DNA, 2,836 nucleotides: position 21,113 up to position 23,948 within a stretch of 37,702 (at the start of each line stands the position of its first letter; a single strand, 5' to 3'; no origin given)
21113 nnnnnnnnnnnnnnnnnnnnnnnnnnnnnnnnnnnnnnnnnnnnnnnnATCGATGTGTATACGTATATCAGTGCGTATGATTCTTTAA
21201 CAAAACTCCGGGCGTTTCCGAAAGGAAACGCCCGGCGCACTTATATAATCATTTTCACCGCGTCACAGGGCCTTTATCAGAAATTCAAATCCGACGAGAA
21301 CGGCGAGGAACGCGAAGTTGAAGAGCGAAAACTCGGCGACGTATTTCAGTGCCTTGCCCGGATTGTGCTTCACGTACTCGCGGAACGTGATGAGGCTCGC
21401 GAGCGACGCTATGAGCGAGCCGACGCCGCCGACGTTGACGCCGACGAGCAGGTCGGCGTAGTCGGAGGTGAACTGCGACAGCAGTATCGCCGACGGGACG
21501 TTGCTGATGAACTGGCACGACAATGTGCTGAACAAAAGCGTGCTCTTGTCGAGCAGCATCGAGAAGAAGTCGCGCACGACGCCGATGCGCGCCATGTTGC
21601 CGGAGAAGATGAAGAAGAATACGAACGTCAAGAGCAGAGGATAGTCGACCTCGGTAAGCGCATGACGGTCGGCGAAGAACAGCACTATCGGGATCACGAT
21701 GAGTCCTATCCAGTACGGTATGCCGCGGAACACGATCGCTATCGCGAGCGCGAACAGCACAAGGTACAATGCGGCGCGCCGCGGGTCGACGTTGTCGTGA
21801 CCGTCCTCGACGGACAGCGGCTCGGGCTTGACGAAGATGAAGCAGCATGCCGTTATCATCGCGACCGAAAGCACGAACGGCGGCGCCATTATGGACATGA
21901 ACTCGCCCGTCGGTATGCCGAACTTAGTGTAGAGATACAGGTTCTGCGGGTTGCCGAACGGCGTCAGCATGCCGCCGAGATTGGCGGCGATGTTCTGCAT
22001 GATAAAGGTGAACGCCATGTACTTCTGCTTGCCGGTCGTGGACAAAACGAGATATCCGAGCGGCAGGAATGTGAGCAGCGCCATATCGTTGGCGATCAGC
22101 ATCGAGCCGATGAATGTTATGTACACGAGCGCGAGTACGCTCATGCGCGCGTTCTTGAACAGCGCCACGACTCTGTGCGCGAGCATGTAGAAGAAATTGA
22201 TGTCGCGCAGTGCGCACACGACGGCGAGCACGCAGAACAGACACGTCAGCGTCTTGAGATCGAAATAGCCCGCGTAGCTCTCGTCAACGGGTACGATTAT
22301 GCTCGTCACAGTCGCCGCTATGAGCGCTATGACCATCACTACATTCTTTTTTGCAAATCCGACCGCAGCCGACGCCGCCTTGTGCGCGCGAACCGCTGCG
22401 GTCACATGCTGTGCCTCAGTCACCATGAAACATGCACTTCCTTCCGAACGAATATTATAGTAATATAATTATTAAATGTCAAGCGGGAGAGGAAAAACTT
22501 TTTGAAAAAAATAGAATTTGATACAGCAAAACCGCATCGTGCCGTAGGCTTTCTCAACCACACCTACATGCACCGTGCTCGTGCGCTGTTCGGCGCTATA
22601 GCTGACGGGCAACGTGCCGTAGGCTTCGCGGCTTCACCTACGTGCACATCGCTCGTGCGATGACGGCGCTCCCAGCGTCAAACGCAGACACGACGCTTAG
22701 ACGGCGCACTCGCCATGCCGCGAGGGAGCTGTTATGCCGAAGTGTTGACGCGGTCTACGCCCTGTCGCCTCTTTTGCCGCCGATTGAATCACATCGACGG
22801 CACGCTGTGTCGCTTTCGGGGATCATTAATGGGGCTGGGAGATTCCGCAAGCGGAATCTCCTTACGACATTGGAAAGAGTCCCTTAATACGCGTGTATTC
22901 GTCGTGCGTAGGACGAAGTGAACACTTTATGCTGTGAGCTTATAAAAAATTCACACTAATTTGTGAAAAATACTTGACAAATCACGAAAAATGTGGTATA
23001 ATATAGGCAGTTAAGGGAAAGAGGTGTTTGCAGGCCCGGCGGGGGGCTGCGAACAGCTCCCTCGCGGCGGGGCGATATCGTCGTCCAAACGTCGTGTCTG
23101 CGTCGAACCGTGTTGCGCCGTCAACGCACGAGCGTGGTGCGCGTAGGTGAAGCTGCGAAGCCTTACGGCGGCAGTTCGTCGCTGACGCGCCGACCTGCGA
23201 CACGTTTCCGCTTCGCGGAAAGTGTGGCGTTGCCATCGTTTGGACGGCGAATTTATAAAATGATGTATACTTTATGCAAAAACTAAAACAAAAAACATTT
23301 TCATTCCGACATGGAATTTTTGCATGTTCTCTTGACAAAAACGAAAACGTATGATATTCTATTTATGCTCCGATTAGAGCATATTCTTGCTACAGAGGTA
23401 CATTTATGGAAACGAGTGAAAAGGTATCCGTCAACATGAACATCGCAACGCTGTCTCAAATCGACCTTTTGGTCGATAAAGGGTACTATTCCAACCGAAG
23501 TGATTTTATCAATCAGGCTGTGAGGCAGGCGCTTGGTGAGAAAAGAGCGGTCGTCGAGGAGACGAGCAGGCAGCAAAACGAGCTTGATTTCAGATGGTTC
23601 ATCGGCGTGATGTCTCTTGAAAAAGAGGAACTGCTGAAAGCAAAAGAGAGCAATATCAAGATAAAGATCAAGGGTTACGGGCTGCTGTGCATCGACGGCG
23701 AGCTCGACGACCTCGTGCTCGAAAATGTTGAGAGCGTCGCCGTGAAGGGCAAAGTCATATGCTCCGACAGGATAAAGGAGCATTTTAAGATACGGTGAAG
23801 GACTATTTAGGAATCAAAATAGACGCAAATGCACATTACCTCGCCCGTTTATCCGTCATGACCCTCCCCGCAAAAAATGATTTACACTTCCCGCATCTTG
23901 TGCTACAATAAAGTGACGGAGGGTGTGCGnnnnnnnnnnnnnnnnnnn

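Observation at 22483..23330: Gene-free 0.9 kb island: two outward-facing promoters flanked by a long imperfect inverted repeat (possible pair of homologous divergent structured RNAs)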

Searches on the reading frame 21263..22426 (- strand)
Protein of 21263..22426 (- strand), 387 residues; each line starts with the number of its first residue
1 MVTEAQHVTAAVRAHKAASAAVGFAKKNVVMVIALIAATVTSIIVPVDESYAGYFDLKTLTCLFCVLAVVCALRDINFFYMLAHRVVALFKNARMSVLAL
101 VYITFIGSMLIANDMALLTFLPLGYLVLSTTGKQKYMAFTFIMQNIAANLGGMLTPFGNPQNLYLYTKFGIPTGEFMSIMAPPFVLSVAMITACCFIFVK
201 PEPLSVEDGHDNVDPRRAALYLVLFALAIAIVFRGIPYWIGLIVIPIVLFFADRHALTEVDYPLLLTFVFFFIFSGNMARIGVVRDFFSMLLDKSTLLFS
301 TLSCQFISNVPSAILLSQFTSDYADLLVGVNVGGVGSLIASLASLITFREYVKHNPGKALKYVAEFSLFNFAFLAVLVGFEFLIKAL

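Call 12: find_encoding_contigs(protein=window:21263-22426:-, flank=10000, max_places=10)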
Protein window:21263-22426:- (387 aa): 1 contig read that carries it; 1 place shown.
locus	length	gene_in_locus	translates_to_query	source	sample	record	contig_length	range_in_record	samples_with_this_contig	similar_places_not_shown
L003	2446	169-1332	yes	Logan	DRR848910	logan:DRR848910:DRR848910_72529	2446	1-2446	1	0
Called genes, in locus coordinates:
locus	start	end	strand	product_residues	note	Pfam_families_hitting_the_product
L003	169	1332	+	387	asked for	PF03600:CitMHS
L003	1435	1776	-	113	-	PF05016:ParE_toxin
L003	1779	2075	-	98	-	PF04221:RelB (weak)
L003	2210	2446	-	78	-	?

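Call 13: search_protein_families(library=pfam, proteins=[window:21263-22426:-], max_evalue=0.01)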
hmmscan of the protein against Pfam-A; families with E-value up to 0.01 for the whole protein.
window:21263-22426:- (387 aa): 1 family
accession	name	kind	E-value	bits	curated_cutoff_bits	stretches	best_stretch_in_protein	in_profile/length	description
PF03600.22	CitMHS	-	8.3e-27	94.6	31.9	1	30-318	14-312/336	Citrate transporter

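Call 73: find_homologous_proteins(query=window:21263-22426:-, max_evalue=1e-150)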
Query window:21263-22426:- (387 aa): 7188 proteins with E <= 1e-150 among 8000 candidates; the best 120 are listed.
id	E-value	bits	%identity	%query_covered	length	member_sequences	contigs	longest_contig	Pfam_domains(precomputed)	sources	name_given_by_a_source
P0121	3.0e-243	824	99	100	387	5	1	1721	PF03600.23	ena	-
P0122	9.7e-222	754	-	-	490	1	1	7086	PF03600.23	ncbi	-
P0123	4.1e-216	735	87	100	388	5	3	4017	PF03600.23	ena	-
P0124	6.8e-189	646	77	100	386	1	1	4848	PF03600.23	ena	-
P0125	1.9e-188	644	81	97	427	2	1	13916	PF03600.23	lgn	-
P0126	1.9e-185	634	79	96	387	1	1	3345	PF03600.23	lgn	-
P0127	2.7e-185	634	82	95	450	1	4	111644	PF03600.23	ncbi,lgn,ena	-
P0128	3.6e-185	633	79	97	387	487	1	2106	PF03600.23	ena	-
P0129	5.5e-185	633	80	94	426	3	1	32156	PF03600.23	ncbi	-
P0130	6.3e-185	633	81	95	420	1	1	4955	PF03600.23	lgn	-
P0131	8.6e-184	629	77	96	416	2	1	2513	PF03600.23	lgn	-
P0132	1.1e-183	628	77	96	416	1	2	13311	PF03600.23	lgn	-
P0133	2.6e-183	627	77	98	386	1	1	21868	PF03600.23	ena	-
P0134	3.3e-183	627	79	95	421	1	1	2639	PF03600.23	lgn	-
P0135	5.1e-183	626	79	96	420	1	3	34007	PF03600.23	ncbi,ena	-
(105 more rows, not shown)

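Call 74: find_encoding_contigs(protein=P0122, flank=4000, max_places=4)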
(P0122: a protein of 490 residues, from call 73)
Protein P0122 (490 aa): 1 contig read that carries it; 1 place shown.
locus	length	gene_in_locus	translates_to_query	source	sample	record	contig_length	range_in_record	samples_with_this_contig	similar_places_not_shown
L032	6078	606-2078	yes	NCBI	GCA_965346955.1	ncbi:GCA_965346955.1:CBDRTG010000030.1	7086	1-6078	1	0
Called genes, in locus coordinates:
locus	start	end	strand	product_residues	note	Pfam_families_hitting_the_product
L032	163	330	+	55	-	-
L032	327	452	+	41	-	-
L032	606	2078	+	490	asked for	PF03600:CitMHS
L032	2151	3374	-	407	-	PF01408:GFO_IDH_MocA, PF02894:GFO_IDH_MocA_C, PF22725:GFO_IDH_MocA_C3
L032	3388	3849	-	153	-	PF02464:CinA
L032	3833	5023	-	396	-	PF22025:ThiI_fer, PF02926:THUMP, PF02568:ThiI, PF06508:QueC (faint)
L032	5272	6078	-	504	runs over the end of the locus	PF05362:Lon_C (weak), PF13541:ChlI, PF00493:MCM (faint), PF01078:Mg_chelatase, PF00158:Sigma54_activat (faint), PF07728:AAA_5, PF13335:Mg_chelatase_C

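Call 75: find_encoding_contigs(protein=P0121, flank=3000, max_places=6)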
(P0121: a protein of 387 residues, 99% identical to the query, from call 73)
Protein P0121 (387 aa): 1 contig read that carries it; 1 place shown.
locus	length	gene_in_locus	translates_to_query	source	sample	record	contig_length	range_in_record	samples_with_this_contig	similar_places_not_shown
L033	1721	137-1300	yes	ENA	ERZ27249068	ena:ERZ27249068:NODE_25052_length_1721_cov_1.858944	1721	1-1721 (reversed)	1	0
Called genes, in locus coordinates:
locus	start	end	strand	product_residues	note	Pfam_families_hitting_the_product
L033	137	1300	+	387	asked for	PF03600:CitMHS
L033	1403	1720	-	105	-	?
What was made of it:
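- No permease-side contig reaching the centre was obtainable (calls 12, 74, 75).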

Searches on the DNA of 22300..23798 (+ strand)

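Call 5: search_rna_families(source=window, start=22300, end=23500, threshold=evalue, max_evalue=10, show_alignments=3)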
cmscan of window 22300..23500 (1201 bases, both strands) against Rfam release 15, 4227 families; matches with E-value up to 10: 6.
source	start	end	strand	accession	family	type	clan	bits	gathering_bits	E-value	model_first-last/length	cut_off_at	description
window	23389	23449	-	RF00186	SNORD101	Gene; snRNA; snoRNA; CD-box;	CL00074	17.6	47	2.9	1-73/73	no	Small nucleolar RNA SNORD101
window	22526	22584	-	RF00312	snoZ206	Gene; snRNA; snoRNA; CD-box;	-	16.7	50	5.1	63-121/129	no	Small nucleolar RNA Z206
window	22573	22633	+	RF03407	MIR531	Gene; miRNA;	-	16.2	70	9.9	1-69/69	no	MIR531 microRNA precursor family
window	22581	22652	-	RF02571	Mcr7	Gene; sRNA;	-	13.7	380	0.95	1-351/351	no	mcr7 sRNA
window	22300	22439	+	RF00461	IRES_VEGF_A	Cis-reg; IRES;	-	12.1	160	4.6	126-308/308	5'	Vascular endothelial growth factor (VEGF) IRES A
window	22727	22859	-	RF02005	group-II-D1D4-6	Intron;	CL00102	9.6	49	5.3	1-225/225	no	Group II catalytic intron D1-D4-6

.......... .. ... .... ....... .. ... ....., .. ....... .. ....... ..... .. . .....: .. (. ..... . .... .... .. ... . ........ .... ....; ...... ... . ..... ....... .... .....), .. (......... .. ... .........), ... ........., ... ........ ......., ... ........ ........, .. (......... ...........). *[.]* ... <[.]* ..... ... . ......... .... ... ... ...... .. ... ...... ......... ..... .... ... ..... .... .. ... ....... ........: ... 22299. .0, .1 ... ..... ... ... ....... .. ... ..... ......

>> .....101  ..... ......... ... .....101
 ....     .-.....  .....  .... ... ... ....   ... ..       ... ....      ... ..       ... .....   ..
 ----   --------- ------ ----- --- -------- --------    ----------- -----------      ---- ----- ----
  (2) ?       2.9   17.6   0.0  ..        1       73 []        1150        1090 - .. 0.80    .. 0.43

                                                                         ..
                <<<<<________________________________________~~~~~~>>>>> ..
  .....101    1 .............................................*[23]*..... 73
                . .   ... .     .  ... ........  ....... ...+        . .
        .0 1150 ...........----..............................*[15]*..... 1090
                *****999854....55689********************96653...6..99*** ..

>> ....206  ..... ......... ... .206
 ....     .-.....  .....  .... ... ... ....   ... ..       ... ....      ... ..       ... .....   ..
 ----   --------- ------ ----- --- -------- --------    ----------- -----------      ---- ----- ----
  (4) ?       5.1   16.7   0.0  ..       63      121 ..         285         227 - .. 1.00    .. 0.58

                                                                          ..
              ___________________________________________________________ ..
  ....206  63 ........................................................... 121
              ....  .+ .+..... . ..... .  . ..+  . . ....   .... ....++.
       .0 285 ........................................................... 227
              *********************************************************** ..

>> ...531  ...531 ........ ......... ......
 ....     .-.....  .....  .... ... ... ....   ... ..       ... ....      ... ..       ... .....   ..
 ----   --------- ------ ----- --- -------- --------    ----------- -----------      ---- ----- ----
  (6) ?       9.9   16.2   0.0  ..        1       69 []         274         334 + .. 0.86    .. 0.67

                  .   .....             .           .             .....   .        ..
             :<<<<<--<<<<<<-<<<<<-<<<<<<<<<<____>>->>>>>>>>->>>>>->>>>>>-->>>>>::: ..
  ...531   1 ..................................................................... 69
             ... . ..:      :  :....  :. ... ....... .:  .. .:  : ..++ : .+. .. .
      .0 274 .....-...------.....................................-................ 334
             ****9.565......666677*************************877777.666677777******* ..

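Call 52: search_dna_similar(query=window:22500-23270:+, collection=plasmids, mode=distant, max_evalue=0.001, max_rows=10)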
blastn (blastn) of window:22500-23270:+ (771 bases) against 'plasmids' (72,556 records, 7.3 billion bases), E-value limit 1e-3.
Records with a match: 10; places in all: 10; records where one place covers at least 80% of the query: 0.
Best place of each record, by identity: 80-90% 10.
By first word of the organism name: Bacillus 10.
By predicted mobility (MOB-suite, as given by PLSDB): non-mobilizable 10.
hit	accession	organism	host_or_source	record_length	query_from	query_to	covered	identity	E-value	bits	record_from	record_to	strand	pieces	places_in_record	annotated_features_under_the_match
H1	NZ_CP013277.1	Bacillus thuringiensis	Vectobac,bacterial clone,Commercial ...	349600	475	526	7%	82.1%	1e-4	56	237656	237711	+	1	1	none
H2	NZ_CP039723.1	Bacillus thuringiensis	whole organism,soil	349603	475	526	7%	82.1%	1e-4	56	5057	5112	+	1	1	none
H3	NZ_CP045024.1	Bacillus thuringiensis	whole organism,soil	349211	475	526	7%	82.1%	1e-4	56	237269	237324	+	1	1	none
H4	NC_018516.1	Bacillus thuringiensis HD-789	-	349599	475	526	7%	82.1%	1e-4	56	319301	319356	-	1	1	none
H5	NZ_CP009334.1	Bacillus thuringiensis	-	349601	475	526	7%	82.1%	1e-4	56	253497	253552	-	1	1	none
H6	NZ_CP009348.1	Bacillus thuringiensis HD1002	Sewage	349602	475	526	7%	82.1%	1e-4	56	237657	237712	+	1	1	none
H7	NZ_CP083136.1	Bacillus thuringiensis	whole organism,Biopesticide Solbac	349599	475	526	7%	82.1%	1e-4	56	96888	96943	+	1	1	none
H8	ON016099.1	Bacillus thuringiensis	-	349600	475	526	7%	82.1%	1e-4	56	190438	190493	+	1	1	none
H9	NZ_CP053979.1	Bacillus thuringiensis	-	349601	475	526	7%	82.1%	1e-4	56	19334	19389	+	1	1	none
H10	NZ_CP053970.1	Bacillus thuringiensis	-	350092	475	526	7%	82.1%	1e-4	56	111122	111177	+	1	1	none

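Call 53: search_dna_similar(query=window:22500-23270:+, collection=phages, mode=distant, max_evalue=0.001, max_rows=10)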
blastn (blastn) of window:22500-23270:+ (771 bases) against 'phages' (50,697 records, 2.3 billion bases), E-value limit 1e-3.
No match.
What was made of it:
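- There is no similar DNA in the plasmid or phage collections (calls 52, 53).
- Tried and rejected: blastn against plasmids and phages: only a 52-nt generic promoter match in Bacillus plasmids (calls 52, 53).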

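Call 58: search_rna_families(sources=[L007, L008, L009, L010, L012, L013, L014, L015, L017, L019, L021, L022, L024, L011, L005], threshold=gathering)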
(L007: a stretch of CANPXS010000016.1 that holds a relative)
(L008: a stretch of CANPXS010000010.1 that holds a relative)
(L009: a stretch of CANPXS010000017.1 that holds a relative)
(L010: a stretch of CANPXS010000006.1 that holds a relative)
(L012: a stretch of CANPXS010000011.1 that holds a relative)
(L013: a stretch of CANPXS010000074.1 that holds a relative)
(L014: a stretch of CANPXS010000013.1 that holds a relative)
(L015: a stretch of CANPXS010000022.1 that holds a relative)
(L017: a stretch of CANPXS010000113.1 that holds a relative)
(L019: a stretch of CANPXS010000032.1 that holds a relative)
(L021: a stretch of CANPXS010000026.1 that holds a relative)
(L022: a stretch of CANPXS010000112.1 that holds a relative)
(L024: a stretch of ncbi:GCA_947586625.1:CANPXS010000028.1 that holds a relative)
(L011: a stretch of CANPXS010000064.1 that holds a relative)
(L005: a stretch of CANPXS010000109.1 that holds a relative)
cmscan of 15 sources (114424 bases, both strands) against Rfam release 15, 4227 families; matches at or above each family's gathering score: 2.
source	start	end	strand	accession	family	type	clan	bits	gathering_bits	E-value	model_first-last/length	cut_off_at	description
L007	4567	4639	+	RF00005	tRNA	Gene; tRNA;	CL00001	66.9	29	4.1e-12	1-71/71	no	tRNA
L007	4453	4523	+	RF00005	tRNA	Gene; tRNA;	CL00001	63.7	29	3.1e-11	1-71/71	no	tRNA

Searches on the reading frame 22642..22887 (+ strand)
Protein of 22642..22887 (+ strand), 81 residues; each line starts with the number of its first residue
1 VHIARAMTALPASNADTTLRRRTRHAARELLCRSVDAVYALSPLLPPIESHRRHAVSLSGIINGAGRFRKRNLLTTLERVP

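Call 13: search_protein_families(library=pfam, proteins=[window:22642-22887:+], max_evalue=0.01)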
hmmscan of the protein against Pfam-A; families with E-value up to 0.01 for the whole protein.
window:22642-22887:+ (81 aa): 0 families

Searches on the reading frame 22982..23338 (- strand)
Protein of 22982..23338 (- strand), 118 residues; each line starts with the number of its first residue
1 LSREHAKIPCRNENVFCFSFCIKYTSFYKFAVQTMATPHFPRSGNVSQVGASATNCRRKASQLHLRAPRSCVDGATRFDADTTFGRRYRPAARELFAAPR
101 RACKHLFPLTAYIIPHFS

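Call 13: search_protein_families(library=pfam, proteins=[window:22982-23338:-], max_evalue=0.01)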
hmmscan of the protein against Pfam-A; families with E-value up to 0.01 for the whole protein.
window:22982-23338:- (118 aa): 0 families

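Call 51: find_homologous_proteins(query=window:22982-23338:-, max_evalue=0.001)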
Query window:22982-23338:-: 2 candidates shared short words with the query, none scored E <= 0.001.

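Call 85: search_protein_representatives(protein=window:22982-23338:-)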
Query: 118 residues. Proteins with E-value up to 0.001 (for the whole library): 0; up to 1e-10: 0; up to 1e-30: 0. The best 0 are listed.
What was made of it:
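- Checked: The 118-aa ORF over the right arm has no relative in two protein searches (calls 51, 85).
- There are no Pfam, phmmer or word-search hits (calls 13, 51, 85). There are no relatives in 5.8 billion proteins (call 51) or in 1.84 billion representative proteins (call 85).
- Tried and rejected: Using the spurious 118-aa ORF over the right arm to find the family through predicted proteins: no hits in either protein search (calls 51, 85).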
